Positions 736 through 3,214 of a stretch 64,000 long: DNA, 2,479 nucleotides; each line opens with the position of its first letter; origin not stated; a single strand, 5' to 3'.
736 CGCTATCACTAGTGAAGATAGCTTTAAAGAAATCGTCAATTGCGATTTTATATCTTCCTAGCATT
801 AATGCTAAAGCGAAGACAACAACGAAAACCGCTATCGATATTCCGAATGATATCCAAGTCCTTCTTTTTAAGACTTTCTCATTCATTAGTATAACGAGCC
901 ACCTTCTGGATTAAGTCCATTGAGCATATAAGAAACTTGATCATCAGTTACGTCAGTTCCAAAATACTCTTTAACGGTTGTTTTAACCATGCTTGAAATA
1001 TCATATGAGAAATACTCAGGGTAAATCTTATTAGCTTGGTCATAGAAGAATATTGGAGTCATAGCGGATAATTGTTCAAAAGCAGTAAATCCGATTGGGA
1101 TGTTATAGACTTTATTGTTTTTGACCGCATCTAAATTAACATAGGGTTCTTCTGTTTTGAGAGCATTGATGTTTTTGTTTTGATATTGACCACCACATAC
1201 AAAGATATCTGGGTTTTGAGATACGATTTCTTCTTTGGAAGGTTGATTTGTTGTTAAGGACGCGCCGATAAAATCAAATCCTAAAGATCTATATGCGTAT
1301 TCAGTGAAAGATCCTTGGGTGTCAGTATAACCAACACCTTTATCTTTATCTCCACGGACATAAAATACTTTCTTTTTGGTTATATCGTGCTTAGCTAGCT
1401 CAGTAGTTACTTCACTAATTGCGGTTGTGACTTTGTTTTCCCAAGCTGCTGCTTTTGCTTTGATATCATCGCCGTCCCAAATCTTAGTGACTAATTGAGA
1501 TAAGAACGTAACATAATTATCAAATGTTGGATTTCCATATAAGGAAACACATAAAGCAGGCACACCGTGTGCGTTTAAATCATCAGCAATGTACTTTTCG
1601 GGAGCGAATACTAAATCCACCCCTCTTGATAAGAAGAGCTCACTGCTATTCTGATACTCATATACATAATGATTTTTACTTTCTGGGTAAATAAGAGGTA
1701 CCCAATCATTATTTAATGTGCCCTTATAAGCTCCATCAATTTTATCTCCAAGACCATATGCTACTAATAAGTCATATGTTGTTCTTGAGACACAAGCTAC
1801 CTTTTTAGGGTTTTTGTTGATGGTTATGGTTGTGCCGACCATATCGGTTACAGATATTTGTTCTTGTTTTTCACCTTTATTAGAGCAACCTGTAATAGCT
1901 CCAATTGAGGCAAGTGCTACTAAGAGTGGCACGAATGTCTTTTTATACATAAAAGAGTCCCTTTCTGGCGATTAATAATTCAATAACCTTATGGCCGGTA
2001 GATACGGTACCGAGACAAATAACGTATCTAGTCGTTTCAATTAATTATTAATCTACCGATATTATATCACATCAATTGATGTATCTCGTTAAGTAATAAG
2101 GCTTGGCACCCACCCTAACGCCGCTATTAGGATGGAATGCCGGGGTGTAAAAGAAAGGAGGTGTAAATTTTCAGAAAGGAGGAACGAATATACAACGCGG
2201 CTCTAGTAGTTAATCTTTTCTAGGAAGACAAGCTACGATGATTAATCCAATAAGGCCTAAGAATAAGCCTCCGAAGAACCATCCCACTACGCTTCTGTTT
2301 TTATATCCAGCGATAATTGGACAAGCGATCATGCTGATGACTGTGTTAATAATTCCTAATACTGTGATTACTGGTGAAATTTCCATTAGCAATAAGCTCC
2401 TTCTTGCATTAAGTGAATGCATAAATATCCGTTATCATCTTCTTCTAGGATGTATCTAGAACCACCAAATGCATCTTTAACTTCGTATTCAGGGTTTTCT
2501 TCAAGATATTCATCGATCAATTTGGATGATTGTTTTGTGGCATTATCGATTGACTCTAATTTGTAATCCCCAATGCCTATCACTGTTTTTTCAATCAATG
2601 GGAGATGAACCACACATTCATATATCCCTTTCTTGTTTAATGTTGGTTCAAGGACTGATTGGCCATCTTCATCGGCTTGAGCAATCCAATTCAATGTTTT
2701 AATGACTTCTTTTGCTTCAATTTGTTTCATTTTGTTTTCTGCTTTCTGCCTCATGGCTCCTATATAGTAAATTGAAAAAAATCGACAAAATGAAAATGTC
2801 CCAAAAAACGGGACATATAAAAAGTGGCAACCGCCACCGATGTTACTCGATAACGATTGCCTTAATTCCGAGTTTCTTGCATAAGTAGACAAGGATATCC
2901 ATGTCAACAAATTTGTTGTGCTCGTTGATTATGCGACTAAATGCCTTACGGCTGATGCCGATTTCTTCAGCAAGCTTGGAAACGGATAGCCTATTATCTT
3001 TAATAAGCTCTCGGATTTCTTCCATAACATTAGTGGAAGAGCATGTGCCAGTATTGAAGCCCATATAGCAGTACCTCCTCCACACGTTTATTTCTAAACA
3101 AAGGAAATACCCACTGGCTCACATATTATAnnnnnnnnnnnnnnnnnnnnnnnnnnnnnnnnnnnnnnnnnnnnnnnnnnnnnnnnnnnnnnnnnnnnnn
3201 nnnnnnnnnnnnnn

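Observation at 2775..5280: Self-contained three-gene cassette: coiled-coil 4-TM protein + OLD/AbiEii-type AAA_21 ATPase + XRE HTH, possible undescribed defence/abortive-infection module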

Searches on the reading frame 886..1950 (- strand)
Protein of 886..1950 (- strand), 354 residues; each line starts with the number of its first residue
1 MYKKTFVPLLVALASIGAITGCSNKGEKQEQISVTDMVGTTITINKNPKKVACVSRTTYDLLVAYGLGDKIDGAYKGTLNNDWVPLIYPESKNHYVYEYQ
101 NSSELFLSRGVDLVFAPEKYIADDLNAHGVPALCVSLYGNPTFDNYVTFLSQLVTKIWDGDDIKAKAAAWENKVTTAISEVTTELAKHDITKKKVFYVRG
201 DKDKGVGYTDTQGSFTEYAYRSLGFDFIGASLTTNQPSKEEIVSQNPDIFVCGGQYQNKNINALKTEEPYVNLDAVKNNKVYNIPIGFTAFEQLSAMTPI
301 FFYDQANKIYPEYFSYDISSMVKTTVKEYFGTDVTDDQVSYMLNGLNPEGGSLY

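Call 3: search_protein_families(library=pfam, proteins=[window:886-1950:-], max_evalue=0.1)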
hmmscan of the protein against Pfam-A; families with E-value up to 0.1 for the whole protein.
window:886-1950:- (354 aa): 2 families
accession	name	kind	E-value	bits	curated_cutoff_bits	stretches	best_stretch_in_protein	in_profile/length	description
PF01497.23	Peripla_BP_2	-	8.3e-11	42.2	27.5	1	165-285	110-232/235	Periplasmic binding protein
PF13439.12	Glyco_transf_4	-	0.025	15.1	28.5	0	99-132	122-156/170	Glycosyltransferase Family 4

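Call 35: find_related_loci(query=A3, collection=genome_contigs, flank=10000)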
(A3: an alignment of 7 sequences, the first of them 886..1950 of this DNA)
Query A3 (354 aa) in genome_contigs; peptide patterns used: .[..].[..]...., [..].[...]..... (x = any residue, [..] = any of these).
346 stretches matched a pattern; 19 encode a relative of the query (tblastn E <= 1e-3); 19 distinct loci.
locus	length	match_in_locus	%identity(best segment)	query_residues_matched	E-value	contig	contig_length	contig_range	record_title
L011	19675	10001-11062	94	1-354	0e+0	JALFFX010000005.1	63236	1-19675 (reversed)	MAG: Erysipelotrichaceae bacterium isolate SUG644 k141_142658, whole genome shotgun sequence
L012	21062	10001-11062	90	1-354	0e+0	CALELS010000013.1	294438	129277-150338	MAG TPA_asm: uncultured Bacillales bacterium isolate ERR833052_bin.36_CONCOCT_v1.1_MAG genome assembly, contig: ERZ80949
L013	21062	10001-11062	88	1-354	0e+0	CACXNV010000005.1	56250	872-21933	MAG: uncultured Erysipelotrichaceae bacterium isolate RUG11432 genome assembly, contig: RUG11432_asm_5, whole genome sho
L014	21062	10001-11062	86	1-354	0e+0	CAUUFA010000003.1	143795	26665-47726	MAG TPA_asm: uncultured Bacilli bacterium isolate ERR10228873_bin.8_MetaWRAP_v1.3_MAG genome assembly, contig: ERZ216596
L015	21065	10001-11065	86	1-354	0e+0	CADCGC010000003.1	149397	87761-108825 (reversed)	MAG: uncultured Erysipelotrichaceae bacterium isolate RUG14619 genome assembly, contig: RUG14619_asm_3, whole genome sho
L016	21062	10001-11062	84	1-354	0e+0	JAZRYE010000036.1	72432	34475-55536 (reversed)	MAG: Bacilli bacterium isolate T1900044950_TA20190003.MAGScoT_cleanbin_000027 SGB_3596_k141_2559532, whole genome shotgu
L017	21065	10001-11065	84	1-354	0e+0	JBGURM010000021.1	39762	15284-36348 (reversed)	MAG: Bacilli bacterium isolate ruminal_MAG_116 ruminal_MAG_116_contig_0022, whole genome shotgun sequence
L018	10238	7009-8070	86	1-354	0e+0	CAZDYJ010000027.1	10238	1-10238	MAG TPA_asm: uncultured Gammaproteobacteria bacterium isolate binchicken_co39_574 genome assembly, contig: NODE_15400_le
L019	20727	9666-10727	75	1-353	0e+0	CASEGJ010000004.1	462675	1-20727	uncultured Bacillales bacterium isolate SI.O46.metabat-bins.30 genome assembly, contig: SI.O46.metabat-bins.30.fa_k141_1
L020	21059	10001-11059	72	1-353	2e-178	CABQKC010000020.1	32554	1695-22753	MAG TPA_asm: uncultured Bacillales bacterium isolate MGYG-HGUT-00664 genome assembly, contig: GUT_GENOME021839_20, whole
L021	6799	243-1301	71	1-353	2e-178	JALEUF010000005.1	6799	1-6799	MAG: Bacillales bacterium isolate SUG340 k141_52650, whole genome shotgun sequence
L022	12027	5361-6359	54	20-353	6e-125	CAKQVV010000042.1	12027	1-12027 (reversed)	MAG: uncultured Clostridia bacterium isolate REFINED_METABAT215_TOP10_CONTIGS_1500_ASSEMBLY_K77_MERGED__Hadza_MoBio_hadz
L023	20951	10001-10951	43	31-350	8e-84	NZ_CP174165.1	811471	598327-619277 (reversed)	Mycoplasmopsis lipophila strain MaBy chromosome, complete genome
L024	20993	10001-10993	25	1-314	4e-11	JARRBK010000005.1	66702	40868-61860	MAG: Tepidanaerobacteraceae bacterium isolate DJKA105_NP-J24_bin.10 scaffold_78, whole genome shotgun sequence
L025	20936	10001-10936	25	19-314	7e-11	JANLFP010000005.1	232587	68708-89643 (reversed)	MAG: Tepidanaerobacteraceae bacterium isolate A05DMB13 NODE_5_length_232587_cov_6.650362, whole genome shotgun sequence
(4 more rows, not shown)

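Call 78: search_protein_families(library=padloc, proteins=[L017:9220-9762:+, L012:9193-9558:+], max_evalue=0.01)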
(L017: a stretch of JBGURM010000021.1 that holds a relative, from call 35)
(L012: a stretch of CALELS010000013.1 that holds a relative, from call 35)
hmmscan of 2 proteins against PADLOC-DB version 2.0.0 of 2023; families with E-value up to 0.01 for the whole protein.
L017:9220-9762:+ (180 aa): 0 families

L012:9193-9558:+ (121 aa): 0 families

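Call 100: search_protein_families(library=padloc, proteins=[L016:5608-7455:+, L016:7732-8730:+, L016:8801-9811:+, L011:3626-6424:+, L011:6572-7558:+, L011:8474-9820:+, L018:2471-3625:+, L018:4133-4834:+, L018:5363-6172:+], max_evalue=0.00001)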
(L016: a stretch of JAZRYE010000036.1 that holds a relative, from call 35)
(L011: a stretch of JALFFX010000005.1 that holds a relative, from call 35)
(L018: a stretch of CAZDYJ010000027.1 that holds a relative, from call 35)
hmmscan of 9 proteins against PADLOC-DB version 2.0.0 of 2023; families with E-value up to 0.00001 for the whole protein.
L016:5608-7455:+ (615 aa): 51 families (the best 25 are shown)
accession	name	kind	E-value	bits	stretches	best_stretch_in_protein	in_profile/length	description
PDLC02979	AriA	-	2.9e-18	64.8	1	20-411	8-373/373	-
PDLC02980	AriA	-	3.5e-18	64.6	1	195-412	119-304/304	-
PDLC02335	AbiLi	-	6.7e-17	59.5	1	18-435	53-263/326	AbiLi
PDLC04135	mad3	-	1.8e-16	58.6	1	38-431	14-347/374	mads_3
PDLC02358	Old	-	2.8e-16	57.5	2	367-597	286-507/578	Old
PDLC00067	GajA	-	5.2e-14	49.6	1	368-487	307-420/604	AAA ATPase domain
PDLC03878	NsnB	-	8.3e-13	46.8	1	53-413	26-283/345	-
PDLC04033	PD-T4-4_A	-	1.2e-12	45.7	1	232-413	201-372/460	-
PDLC04175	HEC-01A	-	2.5e-12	44.5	1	290-434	203-335/363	-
PDLC00303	PtuA1|PtuA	-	4.4e-12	43.8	1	211-424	96-297/386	AAA ATPase domain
PDLC04177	HEC-01A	-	2.5e-11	41.3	1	285-429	224-360/393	-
PDLC00285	PtuA1|PtuA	-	3.7e-11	40.9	1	29-429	8-348/432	AAA ATPase domain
PDLC00273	PtuA1|PtuA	-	7.6e-11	39.6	1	335-483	195-339/375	AAA ATPase domain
PDLC04182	HEC-01A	-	8.8e-11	39.4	1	271-425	227-365/406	-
PDLC00075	GajA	-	1.6e-10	38.1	1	332-434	238-331/536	AAA ATPase domain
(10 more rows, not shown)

L016:7732-8730:+ (332 aa): 0 families

L016:8801-9811:+ (336 aa): 1 family
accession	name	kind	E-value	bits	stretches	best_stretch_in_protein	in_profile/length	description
PDLC01247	DEDDh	-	3.2e-07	29.1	1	22-186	2-138/139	"CAS-I,CAS-II,CAS-III,CAS-IV,CAS-V,CAS-VI; associated"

L011:3626-6424:+ (932 aa): 0 families

L011:6572-7558:+ (328 aa): 1 family
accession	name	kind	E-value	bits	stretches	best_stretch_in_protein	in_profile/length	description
PDLC01247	DEDDh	-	6.5e-10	37.8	1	5-171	2-138/139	"CAS-I,CAS-II,CAS-III,CAS-IV,CAS-V,CAS-VI; associated"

L011:8474-9820:+ (448 aa): 6 families
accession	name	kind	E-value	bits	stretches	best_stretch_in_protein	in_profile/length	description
PDLC02196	IetA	-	5.1e-30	103.1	1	15-255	96-334/374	-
PDLC02195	IetA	-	1.6e-23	81.6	1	16-235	112-329/395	-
PDLC04232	IetA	-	7.7e-18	63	1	9-217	84-291/330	-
PDLC04231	IetA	-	3.5e-13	47.9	1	2-160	78-237/262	-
PDLC00915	TRIP13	-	3.4e-10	37.8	1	45-185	67-224/302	TRIP13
PDLC00914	TRIP13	-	7.5e-08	30.2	0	83-201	128-246/302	TRIP13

L018:2471-3625:+ (384 aa): 0 families

L018:4133-4834:+ (233 aa): 0 families

L018:5363-6172:+ (269 aa): 9 families
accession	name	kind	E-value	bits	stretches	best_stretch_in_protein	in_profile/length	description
PDLC03954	RmrA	-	2.7e-12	44.3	1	4-106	12-109/380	-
PDLC03951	RmrA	-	2.1e-08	31.6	1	5-87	11-87/400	-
PDLC02926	HTH_VI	-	4.3e-08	31.3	1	3-81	2-74/92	-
PDLC03947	RmrA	-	1.1e-07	29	1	4-95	13-98/383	-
PDLC03949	RmrA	-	2.3e-07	28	1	5-96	5-91/363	-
PDLC03944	RmrA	-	8e-07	26.4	1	29-98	27-97/384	-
PDLC03946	RmrA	-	1.2e-06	25.6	1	5-97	5-92/357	-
PDLC04142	capH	-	2.6e-06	26.4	1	1-93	5-89/103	capH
PDLC04775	PDC-M69A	-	7.8e-06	24.4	0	12-97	17-95/113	-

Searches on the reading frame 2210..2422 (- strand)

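Call 3: search_protein_families(library=pfam, proteins=[window:2210-2422:-], max_evalue=0.1)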
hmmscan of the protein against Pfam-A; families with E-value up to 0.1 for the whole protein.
window:2210-2422:- (70 aa): 2 families
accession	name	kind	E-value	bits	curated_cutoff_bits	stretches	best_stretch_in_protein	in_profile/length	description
PF04193.19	PQ-loop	-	0.035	14.3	22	0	20-62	3-47/61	PQ loop repeat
PF00335.26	Tetraspanin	-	0.042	13.9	32.1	1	15-65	46-95/225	Tetraspanin family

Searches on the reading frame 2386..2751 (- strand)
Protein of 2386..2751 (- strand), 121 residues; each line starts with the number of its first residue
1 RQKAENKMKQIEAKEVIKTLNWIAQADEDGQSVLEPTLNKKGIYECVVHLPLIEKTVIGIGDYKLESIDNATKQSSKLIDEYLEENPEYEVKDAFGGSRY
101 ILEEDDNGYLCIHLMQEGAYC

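Call 3: search_protein_families(library=pfam, proteins=[window:2386-2751:-], max_evalue=0.1)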
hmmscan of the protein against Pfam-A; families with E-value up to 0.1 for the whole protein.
window:2386-2751:- (121 aa): 2 families
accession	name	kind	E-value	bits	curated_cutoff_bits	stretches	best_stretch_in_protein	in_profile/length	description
PF07533.21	BRK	-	0.019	15.1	23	1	79-91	29-41/44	BRK domain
PF17735.7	BslA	-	0.079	13.4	38.7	1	24-78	59-111/121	Biofilm surface layer A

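Call 4: search_protein_families(library=padloc, proteins=[window:2386-2751:-], max_evalue=0.1)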
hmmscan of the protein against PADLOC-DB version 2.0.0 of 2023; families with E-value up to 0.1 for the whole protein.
window:2386-2751:- (121 aa): 1 family
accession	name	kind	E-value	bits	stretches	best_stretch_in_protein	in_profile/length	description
PDLC03061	Specificity_I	-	0.04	11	1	31-84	107-161/360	Type I specificity subunit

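Call 5: search_protein_families(library=ncbifam, proteins=[window:2386-2751:-], max_evalue=0.1)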
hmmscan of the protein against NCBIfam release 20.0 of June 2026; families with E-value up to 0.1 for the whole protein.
window:2386-2751:- (121 aa): 0 families

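Call 6: search_protein_families(library=phrogs, proteins=[window:2386-2751:-], max_evalue=0.1)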
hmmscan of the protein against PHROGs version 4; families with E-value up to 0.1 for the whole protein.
window:2386-2751:- (121 aa): 0 families

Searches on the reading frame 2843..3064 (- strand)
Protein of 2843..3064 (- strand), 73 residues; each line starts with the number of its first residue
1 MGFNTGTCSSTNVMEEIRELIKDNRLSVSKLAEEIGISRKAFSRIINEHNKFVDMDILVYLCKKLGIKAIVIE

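Call 3: search_protein_families(library=pfam, proteins=[window:2843-3064:-], max_evalue=0.1)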
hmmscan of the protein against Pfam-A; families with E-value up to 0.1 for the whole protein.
window:2843-3064:- (73 aa): 22 families
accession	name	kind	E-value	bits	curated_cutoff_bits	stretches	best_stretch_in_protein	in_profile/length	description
PF13443.12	HTH_26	-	9.1e-09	35.9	22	1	17-68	2-53/63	Cro/C1-type HTH DNA-binding domain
PF13412.12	HTH_24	-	4.4e-06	26.6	21.9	1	17-48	9-40/48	Winged helix-turn-helix DNA-binding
PF12844.13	HTH_19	-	3.6e-05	24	30.2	1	16-68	3-54/64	Helix-turn-helix domain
PF13404.12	HTH_AsnC-type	-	0.00022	21.4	27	1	17-41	9-33/42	AsnC-type helix-turn-helix domain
PF13744.12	HTH_37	-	0.0013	19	27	1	12-69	18-75/80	Helix-turn-helix domain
PF05043.19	Mga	-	0.0018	19.3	21.1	1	17-52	22-57/87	Mga helix-turn-helix domain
PF01381.28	HTH_3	-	0.0018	18.7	23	1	17-50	1-33/55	Helix-turn-helix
PF20317.4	HTH_60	-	0.003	18.4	24.1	1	9-55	2-48/140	Helix-turn-helix domain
PF13384.12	HTH_23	-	0.0032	17.7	24.6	1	22-50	15-42/50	Homeodomain-like domain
PF04967.18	HTH_10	-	0.0053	17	23.1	1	25-47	23-45/53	HTH DNA binding domain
PF08279.18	HTH_11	-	0.0075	16.6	25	1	17-41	5-31/55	HTH domain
PF12802.13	MarR_2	-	0.011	16.4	27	1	22-48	15-43/61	MarR family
PF24852.1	DUF7726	-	0.013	16.1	26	1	13-52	10-49/73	Domain of unknown function (DUF7726)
PF21476.4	PF0610-like_N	-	0.014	16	33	1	15-41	4-30/50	PF0610-like, N-terminal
PF02796.21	HTH_7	-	0.015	15.9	23.8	1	13-47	10-43/45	Helix-turn-helix domain of resolvase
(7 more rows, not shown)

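Call 4: search_protein_families(library=padloc, proteins=[window:2843-3064:-], max_evalue=0.1)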
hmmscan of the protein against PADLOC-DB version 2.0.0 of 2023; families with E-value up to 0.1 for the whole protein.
window:2843-3064:- (73 aa): 8 families
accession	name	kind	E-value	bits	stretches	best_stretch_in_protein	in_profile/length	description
PDLC02926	HTH_VI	-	2.8e-05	22.3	1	15-69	4-57/92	-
PDLC04775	PDC-M69A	-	8.8e-05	21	1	12-49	7-44/113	-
PDLC04133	mad1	-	0.0011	17.2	1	25-49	5-29/60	mads_1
PDLC03952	RmrA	-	0.0031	14.4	1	15-65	25-74/395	-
PDLC01268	CasR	-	0.0077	14.2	1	12-48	125-160/179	"CAS-I,CAS-II,CAS-III,CAS-IV,CAS-V,CAS-VI; associated_signaling"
PDLC04142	capH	-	0.0091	15.1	1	11-66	5-59/103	capH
PDLC01044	Csa3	-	0.01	13.8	1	18-64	143-188/194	Type I-A associated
PDLC01457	WYL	-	0.012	13.2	1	22-49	15-42/229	"CAS-I,CAS-II,CAS-III,CAS-IV,CAS-V,CAS-VI; associated_signaling"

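Call 5: search_protein_families(library=ncbifam, proteins=[window:2843-3064:-], max_evalue=0.1)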
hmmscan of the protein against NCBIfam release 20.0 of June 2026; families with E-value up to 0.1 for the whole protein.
window:2843-3064:- (73 aa): 15 families
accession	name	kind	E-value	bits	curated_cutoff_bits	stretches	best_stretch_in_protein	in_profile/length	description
TIGR02607.1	antidote_HigA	equivalog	1.9e-05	24.4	47.7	1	18-66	13-60/81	HigA family addiction module antitoxin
NF041575.1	antitoxPezA_Strep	equivalog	0.00015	21.7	290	1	14-70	3-58/158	type II toxin-antitoxin system antitoxin PezA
NF038310.1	lysogeny_AimR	equivalog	0.00017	20.8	70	1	17-64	1-47/365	AimR family lysis-lysogeny pheromone receptor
NF003162.0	PRK04140.1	equivalog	0.0013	17.8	263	1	16-57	130-170/317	transcriptional regulator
NF007297.0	PRK09775.1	equivalog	0.0018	17.1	401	1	12-51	2-42/446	type II toxin-antitoxin system HipA family toxin YjjJ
TIGR04111.1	BcepMu_gp16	hypoth_equivalog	0.0026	17.6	34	1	15-51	3-39/55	phage-associated protein, BcepMu gp16 family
NF038251.1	AdcR_fam_Zn_TF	equivalog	0.0056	16.9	175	1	7-48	31-72/143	zinc-dependent MarR family transcriptional regulator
NF007243.0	PRK09685.1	equivalog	0.026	13.9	199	1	12-53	202-243/303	transcriptional regulator FeaR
TIGR00122.1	birA_repr_reg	equivalog_domain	0.031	14.2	70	0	23-47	11-35/69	biotin operon repressor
NF033788.1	HTH_metalloreg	subfamily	0.033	14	55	1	18-44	18-44/77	metalloregulator ArsR/SmtB family transcription factor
TIGR02395.1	rpoN_sigma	equivalog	0.033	13.2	277.35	0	26-64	324-360/434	RNA polymerase factor sigma-54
NF033577.2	transpos_IS481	equivalog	0.034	13.7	224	1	16-49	4-37/284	IS481 family transposase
NF053758.1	ChrTpTrnRegChrS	equivalog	0.063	13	250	1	17-55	20-60/158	chromate efflux transcriptional regulator ChrS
NF049968.1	QhpR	equivalog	0.065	12.4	250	1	10-50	187-227/284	AraC-like transcriptional regulator QhpR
NF000090.1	trans_reg_VanU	equivalog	0.093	13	150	1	18-65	9-54/75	glycopeptide resistance transcriptional regulator VanU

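Call 6: search_protein_families(library=phrogs, proteins=[window:2843-3064:-], max_evalue=0.1)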
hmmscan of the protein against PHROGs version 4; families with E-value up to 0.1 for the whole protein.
window:2843-3064:- (73 aa): 40 families (the best 25 are shown)
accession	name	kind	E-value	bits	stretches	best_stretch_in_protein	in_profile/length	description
phrog_8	-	transcription regulation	2.6e-09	38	1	11-67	75-130/346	transcriptional regulator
phrog_1373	-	transcription regulation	8.7e-08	33.3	1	13-69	64-119/166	transcriptional regulator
phrog_3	-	transcription regulation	9.2e-07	29.9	1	11-69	87-140/430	transcriptional repressor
phrog_2339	-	DNA, RNA and nucleotide metabolism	4.7e-06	27.5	1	12-68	25-81/98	HTH DNA binding protein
phrog_4583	-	transcription regulation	6.8e-06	27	1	9-56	7-54/81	transcriptional repressor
phrog_2967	-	transcription regulation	2.1e-05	25.2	1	14-69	12-66/225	transcriptional regulator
phrog_1337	-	DNA, RNA and nucleotide metabolism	2.8e-05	24.6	1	10-52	12-54/316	DNA binding protein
phrog_296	-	integration and excision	2.8e-05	24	1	8-49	223-264/626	DNA transposition protein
phrog_17740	-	unknown function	3.1e-05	24.7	1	15-47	6-38/62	-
phrog_2439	-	transcription regulation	3.6e-05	23.8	1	15-69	10-63/367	transcriptional regulator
phrog_1728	-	transcription regulation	9.8e-05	22.4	1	12-56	3-46/380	transcriptional regulator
phrog_925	-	DNA, RNA and nucleotide metabolism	0.00029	21.5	1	14-71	6-62/67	HTH DNA binding protein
phrog_4779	-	transcription regulation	0.001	20.5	1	15-68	5-59/98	transcriptional regulator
phrog_2136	-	unknown function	0.0011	19.6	1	14-64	32-82/89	-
phrog_638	-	transcription regulation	0.0018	19.1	1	20-67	11-58/145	transcriptional regulator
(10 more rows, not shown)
